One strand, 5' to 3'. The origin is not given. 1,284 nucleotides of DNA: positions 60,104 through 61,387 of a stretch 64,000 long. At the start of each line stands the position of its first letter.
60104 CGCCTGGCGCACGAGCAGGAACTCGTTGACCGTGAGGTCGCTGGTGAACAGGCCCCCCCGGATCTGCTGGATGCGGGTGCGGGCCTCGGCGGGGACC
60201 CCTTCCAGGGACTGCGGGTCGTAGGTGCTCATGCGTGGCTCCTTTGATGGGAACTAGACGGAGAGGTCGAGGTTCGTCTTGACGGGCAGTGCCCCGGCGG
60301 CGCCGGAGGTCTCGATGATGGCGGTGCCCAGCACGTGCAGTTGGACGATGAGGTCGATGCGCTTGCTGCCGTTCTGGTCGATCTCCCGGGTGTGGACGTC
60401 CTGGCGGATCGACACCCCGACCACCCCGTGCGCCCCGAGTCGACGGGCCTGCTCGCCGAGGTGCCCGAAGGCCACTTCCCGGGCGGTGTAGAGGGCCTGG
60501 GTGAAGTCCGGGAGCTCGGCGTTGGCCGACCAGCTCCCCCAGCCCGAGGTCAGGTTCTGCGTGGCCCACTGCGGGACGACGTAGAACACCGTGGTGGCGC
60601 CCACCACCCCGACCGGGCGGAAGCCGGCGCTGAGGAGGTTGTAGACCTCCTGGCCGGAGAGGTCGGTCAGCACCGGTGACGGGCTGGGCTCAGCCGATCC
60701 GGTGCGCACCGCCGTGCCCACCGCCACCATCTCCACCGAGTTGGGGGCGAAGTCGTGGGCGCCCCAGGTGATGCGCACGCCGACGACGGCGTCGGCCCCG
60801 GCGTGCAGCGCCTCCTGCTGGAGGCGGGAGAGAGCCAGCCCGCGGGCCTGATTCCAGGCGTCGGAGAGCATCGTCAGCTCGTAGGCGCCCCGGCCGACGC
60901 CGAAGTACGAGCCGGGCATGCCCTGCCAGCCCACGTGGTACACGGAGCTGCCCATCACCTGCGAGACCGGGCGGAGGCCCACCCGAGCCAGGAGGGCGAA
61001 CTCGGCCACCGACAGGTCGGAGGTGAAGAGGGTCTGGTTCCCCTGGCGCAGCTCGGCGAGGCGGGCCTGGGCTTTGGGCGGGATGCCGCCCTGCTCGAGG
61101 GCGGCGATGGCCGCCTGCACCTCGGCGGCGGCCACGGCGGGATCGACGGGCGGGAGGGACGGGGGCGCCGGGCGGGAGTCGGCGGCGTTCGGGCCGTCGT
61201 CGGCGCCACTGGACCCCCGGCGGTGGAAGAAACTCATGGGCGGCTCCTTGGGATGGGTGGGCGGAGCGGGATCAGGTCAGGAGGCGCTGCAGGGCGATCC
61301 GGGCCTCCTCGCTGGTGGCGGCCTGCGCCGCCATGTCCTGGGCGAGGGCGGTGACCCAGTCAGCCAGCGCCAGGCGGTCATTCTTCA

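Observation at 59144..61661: Cluster of two paralogous double-YbjQ (DUF74) proteins plus two small hypotheticals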

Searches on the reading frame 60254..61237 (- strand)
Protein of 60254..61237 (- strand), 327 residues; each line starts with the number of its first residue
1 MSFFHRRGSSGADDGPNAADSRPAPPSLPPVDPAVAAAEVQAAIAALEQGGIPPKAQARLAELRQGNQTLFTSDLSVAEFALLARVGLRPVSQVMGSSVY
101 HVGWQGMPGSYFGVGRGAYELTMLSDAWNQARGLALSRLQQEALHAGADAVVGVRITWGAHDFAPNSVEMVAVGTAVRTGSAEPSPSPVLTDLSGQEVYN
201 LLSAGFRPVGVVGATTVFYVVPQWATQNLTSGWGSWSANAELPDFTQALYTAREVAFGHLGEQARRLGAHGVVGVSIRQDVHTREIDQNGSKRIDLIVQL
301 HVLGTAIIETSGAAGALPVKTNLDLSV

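Call 3: search_protein_families(library=pfam, proteins=[window:60254-61237:-], max_evalue=0.01)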
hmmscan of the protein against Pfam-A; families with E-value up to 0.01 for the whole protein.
window:60254-61237:- (327 aa): 1 family
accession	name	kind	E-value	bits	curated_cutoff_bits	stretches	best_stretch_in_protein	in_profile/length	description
PF01906.23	YbjQ_1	-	2.5e-17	63.8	23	2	121-178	47-102/103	Putative heavy-metal-binding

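Call 4: search_protein_families(library=ncbifam, proteins=[window:60254-61237:-], max_evalue=0.01)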
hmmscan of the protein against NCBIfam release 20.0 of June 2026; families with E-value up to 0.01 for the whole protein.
window:60254-61237:- (327 aa): 4 families
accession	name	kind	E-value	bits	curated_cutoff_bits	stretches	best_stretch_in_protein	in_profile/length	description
NF002776.0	PRK02877.1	equivalog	8.7e-13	48.4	160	2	246-282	51-87/107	hypothetical protein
NF002224.0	PRK01119.1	equivalog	6.7e-08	32.5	169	1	127-179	53-105/110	putative heavy metal-binding protein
NF002989.0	PRK03732.1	equivalog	3.8e-06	27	181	0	128-178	61-109/114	hypothetical protein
NF009496.0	PRK12856.1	subfamily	2.5e-05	24.4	177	0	128-178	54-102/103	hypothetical protein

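Call 5: search_protein_families(library=padloc, proteins=[window:60254-61237:-], max_evalue=0.1)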
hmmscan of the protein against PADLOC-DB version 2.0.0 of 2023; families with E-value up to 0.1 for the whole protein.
window:60254-61237:- (327 aa): 0 families

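Call 33: find_homologous_proteins(query=window:60254-61237:-, max_evalue=0.00001)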
Query window:60254-61237:- (327 aa): 4396 proteins with E <= 0.00001 among 8000 candidates; the best 120 are listed.
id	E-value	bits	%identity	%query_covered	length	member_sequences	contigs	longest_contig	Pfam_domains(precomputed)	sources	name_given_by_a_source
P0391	2.2e-210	715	100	100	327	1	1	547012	PF01906.24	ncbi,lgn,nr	ncbi:MAG TPA: heavy metal-binding domain-containing protein [Actinomycetota bacterium]|nr:heavy meta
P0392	5.2e-178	609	84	100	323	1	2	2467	PF01906.24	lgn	-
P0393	6.5e-171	586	83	100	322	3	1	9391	PF01906.24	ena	-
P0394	9.3e-171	585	83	100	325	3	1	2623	PF01906.24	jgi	-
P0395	1.0e-137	477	69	100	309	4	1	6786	PF01906.24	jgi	jgi:uncharacterized protein YbjQ (UPF0145 family)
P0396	4.3e-136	471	67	100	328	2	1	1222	PF01906.24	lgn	-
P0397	7.7e-134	464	69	100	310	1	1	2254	PF01906.24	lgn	-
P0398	1.1e-133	464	69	99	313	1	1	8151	PF01906.24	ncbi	ncbi:MAG TPA: heavy metal-binding domain-containing protein [Actinomycetota bacterium]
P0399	3.2e-133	462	75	85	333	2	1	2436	PF01906.24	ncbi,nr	ncbi:MAG TPA: heavy metal-binding domain-containing protein, partial [Actinomycetota bacterium]|nr:h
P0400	1.2e-132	460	67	100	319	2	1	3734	PF01906.24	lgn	-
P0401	6.1e-132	458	68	99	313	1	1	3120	PF01906.24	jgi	jgi:uncharacterized protein YbjQ (UPF0145 family)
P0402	3.6e-131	455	67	99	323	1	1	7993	PF01906.24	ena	-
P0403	9.4e-131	454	70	91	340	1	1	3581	PF01906.24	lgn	-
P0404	1.1e-130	454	67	99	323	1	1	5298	PF01906.24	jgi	-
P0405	1.7e-130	453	67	100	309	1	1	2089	PF01906.24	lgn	-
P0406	8.7e-130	451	67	99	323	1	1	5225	PF01906.24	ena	-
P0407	8.8e-130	451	68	100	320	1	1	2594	PF01906.24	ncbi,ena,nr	ncbi:MAG TPA: heavy metal-binding domain-containing protein [Actinomycetota bacterium]|nr:heavy meta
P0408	5.0e-129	448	68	99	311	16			PF01906.24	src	-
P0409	2.2e-128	446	67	99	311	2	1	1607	PF01906.24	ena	-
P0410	4.8e-128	445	67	99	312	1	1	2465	PF01906.24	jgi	jgi:uncharacterized protein YbjQ (UPF0145 family)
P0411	6.3e-128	445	66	99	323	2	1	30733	PF01906.24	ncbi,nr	ncbi:MAG: heavy metal-binding protein [Actinobacteria bacterium]|nr:heavy metal-binding protein [Act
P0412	7.0e-128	444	66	99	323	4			PF01906.24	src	-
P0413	7.3e-128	444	67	99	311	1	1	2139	PF01906.24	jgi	jgi:uncharacterized protein YbjQ (UPF0145 family)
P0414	9.0e-128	444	68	99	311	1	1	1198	PF01906.24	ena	-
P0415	1.4e-127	443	67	99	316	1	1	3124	PF01906.24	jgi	jgi:uncharacterized protein YbjQ (UPF0145 family)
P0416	2.8e-127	442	67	99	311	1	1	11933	PF01906.24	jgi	jgi:uncharacterized protein YbjQ (UPF0145 family)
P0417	7.5e-127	441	67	99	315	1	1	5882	PF01906.24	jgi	jgi:uncharacterized protein YbjQ (UPF0145 family)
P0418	8.4e-127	441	66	99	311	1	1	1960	PF01906.24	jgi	jgi:uncharacterized protein YbjQ (UPF0145 family)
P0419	1.1e-126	440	67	99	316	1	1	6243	PF01906.24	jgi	jgi:uncharacterized protein YbjQ (UPF0145 family)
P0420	3.3e-126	439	65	99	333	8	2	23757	PF01906.24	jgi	jgi:uncharacterized protein YbjQ (UPF0145 family)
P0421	3.7e-125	435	71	87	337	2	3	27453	PF01906.24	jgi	jgi:uncharacterized protein YbjQ (UPF0145 family)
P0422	2.3e-124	433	66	99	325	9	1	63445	PF01906.24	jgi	jgi:uncharacterized protein YbjQ (UPF0145 family)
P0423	7.9e-123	428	65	99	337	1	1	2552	PF01906.24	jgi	jgi:uncharacterized protein YbjQ (UPF0145 family)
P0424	5.8e-122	425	67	94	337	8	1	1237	PF01906.24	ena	-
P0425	1.4e-121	424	62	99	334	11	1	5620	PF01906.24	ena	-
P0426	2.8e-91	324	54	99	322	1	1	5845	PF01906.24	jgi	jgi:uncharacterized protein YbjQ (UPF0145 family)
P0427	1.0e-89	319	67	69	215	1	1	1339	PF01906.24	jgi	-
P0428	1.7e-87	312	56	86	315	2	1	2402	PF01906.24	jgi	-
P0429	1.8e-87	312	51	99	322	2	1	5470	PF01906.24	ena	-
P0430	2.2e-87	311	57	87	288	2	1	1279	PF01906.24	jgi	jgi:uncharacterized protein YbjQ (UPF0145 family)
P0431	2.4e-87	311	55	86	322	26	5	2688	PF01906.24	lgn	-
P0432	2.4e-87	311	52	99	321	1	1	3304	PF01906.24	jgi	jgi:uncharacterized protein YbjQ (UPF0145 family)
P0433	3.1e-87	311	55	87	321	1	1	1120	PF01906.24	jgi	jgi:uncharacterized protein YbjQ (UPF0145 family)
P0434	7.6e-87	310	71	65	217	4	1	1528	PF01906.24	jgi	-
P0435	7.7e-87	310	56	86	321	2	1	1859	PF01906.24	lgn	-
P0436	9.4e-87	309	55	87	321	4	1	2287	PF01906.24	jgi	jgi:uncharacterized protein YbjQ (UPF0145 family)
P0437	1.4e-86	309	56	85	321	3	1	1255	PF01906.24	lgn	-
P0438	1.7e-86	308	71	65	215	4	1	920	PF01906.24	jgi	jgi:uncharacterized protein YbjQ (UPF0145 family)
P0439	2.1e-86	308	55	88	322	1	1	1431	PF01906.24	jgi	jgi:uncharacterized protein YbjQ (UPF0145 family)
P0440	2.2e-86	308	36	91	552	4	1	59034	PF01906.24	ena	-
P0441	2.9e-86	308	51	99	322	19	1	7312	PF01906.24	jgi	jgi:uncharacterized protein YbjQ (UPF0145 family)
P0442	3.0e-86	308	52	99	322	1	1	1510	PF01906.24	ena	-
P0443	7.0e-86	306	54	94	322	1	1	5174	PF01906.24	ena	-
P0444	7.1e-86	306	52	99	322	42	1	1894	PF01906.24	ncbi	-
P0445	7.1e-86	306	54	89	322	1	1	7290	PF01906.24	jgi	jgi:uncharacterized protein YbjQ (UPF0145 family)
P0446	1.0e-85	306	51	99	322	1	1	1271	PF01906.24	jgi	jgi:uncharacterized protein YbjQ (UPF0145 family)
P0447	1.0e-85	306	55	87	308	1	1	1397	PF01906.24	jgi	jgi:uncharacterized protein YbjQ (UPF0145 family)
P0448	1.1e-85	306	53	89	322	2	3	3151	PF01906.24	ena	-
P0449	1.3e-85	306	54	89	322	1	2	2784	PF01906.24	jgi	jgi:uncharacterized protein YbjQ (UPF0145 family)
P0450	1.4e-85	305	53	100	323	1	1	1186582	PF01906.24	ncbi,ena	-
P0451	1.7e-85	305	51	99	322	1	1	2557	PF01906.24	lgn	-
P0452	2.0e-85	305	55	87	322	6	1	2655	PF01906.24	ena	-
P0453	2.2e-85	305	51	99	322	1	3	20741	PF01906.24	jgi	jgi:uncharacterized protein YbjQ (UPF0145 family)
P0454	2.2e-85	305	54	94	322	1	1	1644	PF01906.24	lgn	-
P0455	2.7e-85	304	54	88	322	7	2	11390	PF01906.24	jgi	jgi:uncharacterized protein YbjQ (UPF0145 family)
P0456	2.7e-85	304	57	89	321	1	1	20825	PF01906.24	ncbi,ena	-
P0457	3.3e-85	304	51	99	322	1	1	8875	PF01906.24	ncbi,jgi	jgi:uncharacterized protein YbjQ (UPF0145 family)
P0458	3.7e-85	304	51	99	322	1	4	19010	PF01906.24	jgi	jgi:uncharacterized protein YbjQ (UPF0145 family)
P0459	3.8e-85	304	51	99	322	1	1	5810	PF01906.24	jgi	jgi:uncharacterized protein YbjQ (UPF0145 family)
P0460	3.8e-85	304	54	89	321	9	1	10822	PF01906.24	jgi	jgi:uncharacterized protein YbjQ (UPF0145 family)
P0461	4.1e-85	304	51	99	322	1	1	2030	PF01906.24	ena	-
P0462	4.2e-85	304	56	87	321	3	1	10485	PF01906.24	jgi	jgi:uncharacterized protein YbjQ (UPF0145 family)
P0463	5.2e-85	304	51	99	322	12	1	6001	PF01906.24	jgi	jgi:uncharacterized protein YbjQ (UPF0145 family)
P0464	5.3e-85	304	54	89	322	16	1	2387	PF01906.24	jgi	-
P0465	5.3e-85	304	53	89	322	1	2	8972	PF01906.24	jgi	jgi:uncharacterized protein YbjQ (UPF0145 family)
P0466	5.8e-85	303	54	89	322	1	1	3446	PF01906.24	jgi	jgi:uncharacterized protein YbjQ (UPF0145 family)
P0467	6.6e-85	303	54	86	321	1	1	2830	PF01906.24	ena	-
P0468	7.4e-85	303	55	89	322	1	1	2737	PF01906.24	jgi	jgi:uncharacterized protein YbjQ (UPF0145 family)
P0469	7.7e-85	303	51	99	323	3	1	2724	PF01906.24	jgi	jgi:uncharacterized protein YbjQ (UPF0145 family)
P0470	8.1e-85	303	54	83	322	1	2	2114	PF01906.24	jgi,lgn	jgi:uncharacterized protein YbjQ (UPF0145 family)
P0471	9.0e-85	303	50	99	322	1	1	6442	PF01906.24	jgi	jgi:uncharacterized protein YbjQ (UPF0145 family)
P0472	1.1e-84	303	54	89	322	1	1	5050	PF01906.24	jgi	jgi:uncharacterized protein YbjQ (UPF0145 family)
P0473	1.3e-84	302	50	99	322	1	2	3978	PF01906.24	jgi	jgi:uncharacterized protein YbjQ (UPF0145 family)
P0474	1.6e-84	302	53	94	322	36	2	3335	PF01906.24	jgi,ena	jgi:uncharacterized protein YbjQ (UPF0145 family)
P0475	1.8e-84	302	54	89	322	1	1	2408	PF01906.24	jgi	jgi:uncharacterized protein YbjQ (UPF0145 family)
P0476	1.9e-84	302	51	99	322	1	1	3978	PF01906.24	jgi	-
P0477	2.1e-84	302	54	87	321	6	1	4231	PF01906.24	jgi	jgi:uncharacterized protein YbjQ (UPF0145 family)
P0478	2.3e-84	301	53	89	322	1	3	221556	PF01906.24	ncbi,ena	-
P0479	2.5e-84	301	56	89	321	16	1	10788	PF01906.24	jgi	-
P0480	2.8e-84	301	55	83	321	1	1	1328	PF01906.24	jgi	jgi:uncharacterized protein YbjQ (UPF0145 family)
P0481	2.9e-84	301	55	89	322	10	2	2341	PF01906.24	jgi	-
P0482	3.0e-84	301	54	89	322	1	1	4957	PF01906.24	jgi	jgi:uncharacterized protein YbjQ (UPF0145 family)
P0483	3.0e-84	301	51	89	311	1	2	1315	PF01906.24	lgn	-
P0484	3.3e-84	301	50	99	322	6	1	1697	PF01906.24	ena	-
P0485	3.4e-84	301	53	89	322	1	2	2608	PF01906.24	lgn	-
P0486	3.6e-84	301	54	99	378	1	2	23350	PF01906.24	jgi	jgi:uncharacterized protein YbjQ (UPF0145 family)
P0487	3.7e-84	301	54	88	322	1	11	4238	PF01906.24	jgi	jgi:uncharacterized protein YbjQ (UPF0145 family)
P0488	3.8e-84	301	53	89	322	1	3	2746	PF01906.24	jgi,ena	jgi:uncharacterized protein YbjQ (UPF0145 family)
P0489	3.8e-84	301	56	89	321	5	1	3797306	PF01906.24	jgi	jgi:uncharacterized protein YbjQ (UPF0145 family)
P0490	4.3e-84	301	54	89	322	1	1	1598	PF01906.24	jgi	jgi:uncharacterized protein YbjQ (UPF0145 family)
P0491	4.3e-84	301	50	99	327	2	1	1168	PF01906.24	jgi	jgi:uncharacterized protein YbjQ (UPF0145 family)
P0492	4.5e-84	300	56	89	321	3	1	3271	PF01906.24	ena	-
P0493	5.5e-84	300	55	87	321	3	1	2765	PF01906.24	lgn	-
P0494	5.6e-84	300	56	89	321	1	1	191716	PF01906.24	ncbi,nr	ncbi:MAG TPA: heavy metal-binding domain-containing protein [Gaiellaceae bacterium]|nr:heavy metal-b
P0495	6.2e-84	300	54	87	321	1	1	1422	PF01906.24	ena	-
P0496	6.6e-84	300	53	89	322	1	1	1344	PF01906.24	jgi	jgi:uncharacterized protein YbjQ (UPF0145 family)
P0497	6.8e-84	300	54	86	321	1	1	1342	PF01906.24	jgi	jgi:uncharacterized protein YbjQ (UPF0145 family)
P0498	8.1e-84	300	56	83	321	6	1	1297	PF01906.24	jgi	jgi:uncharacterized protein YbjQ (UPF0145 family)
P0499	1.0e-83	299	54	86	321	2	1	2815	PF01906.24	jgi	-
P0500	1.1e-83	299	50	99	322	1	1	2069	PF01906.24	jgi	jgi:uncharacterized protein YbjQ (UPF0145 family)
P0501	1.1e-83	299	53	89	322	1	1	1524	PF01906.24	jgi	jgi:uncharacterized protein YbjQ (UPF0145 family)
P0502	1.1e-83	299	56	86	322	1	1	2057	PF01906.24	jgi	jgi:uncharacterized protein YbjQ (UPF0145 family)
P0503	1.5e-83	299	52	100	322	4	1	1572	PF01906.24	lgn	-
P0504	1.7e-83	299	55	89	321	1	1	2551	PF01906.24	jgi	-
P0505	1.7e-83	299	55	89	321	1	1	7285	PF01906.24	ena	-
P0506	2.1e-83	298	51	99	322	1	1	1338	PF01906.24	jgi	jgi:uncharacterized protein YbjQ (UPF0145 family)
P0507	2.1e-83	298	55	85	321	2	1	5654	PF01906.24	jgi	jgi:uncharacterized protein YbjQ (UPF0145 family)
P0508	2.3e-83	298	52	100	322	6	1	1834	PF01906.24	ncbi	-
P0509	2.7e-83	298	55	89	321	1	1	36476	PF01906.24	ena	-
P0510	3.5e-83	298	53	89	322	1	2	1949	PF01906.24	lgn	-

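Call 42: find_encoding_contigs(protein=P0391, flank=10000, max_places=2)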
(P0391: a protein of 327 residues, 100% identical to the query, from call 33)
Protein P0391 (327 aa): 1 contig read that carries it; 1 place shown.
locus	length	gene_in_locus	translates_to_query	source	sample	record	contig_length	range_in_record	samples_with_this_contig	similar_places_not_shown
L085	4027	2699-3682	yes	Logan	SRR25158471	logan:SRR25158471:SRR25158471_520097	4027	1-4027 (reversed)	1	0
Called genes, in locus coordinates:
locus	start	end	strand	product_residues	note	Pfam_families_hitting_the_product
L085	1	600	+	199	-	?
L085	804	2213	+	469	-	-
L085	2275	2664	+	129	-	-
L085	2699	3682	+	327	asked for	PF01906:YbjQ_1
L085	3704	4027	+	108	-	?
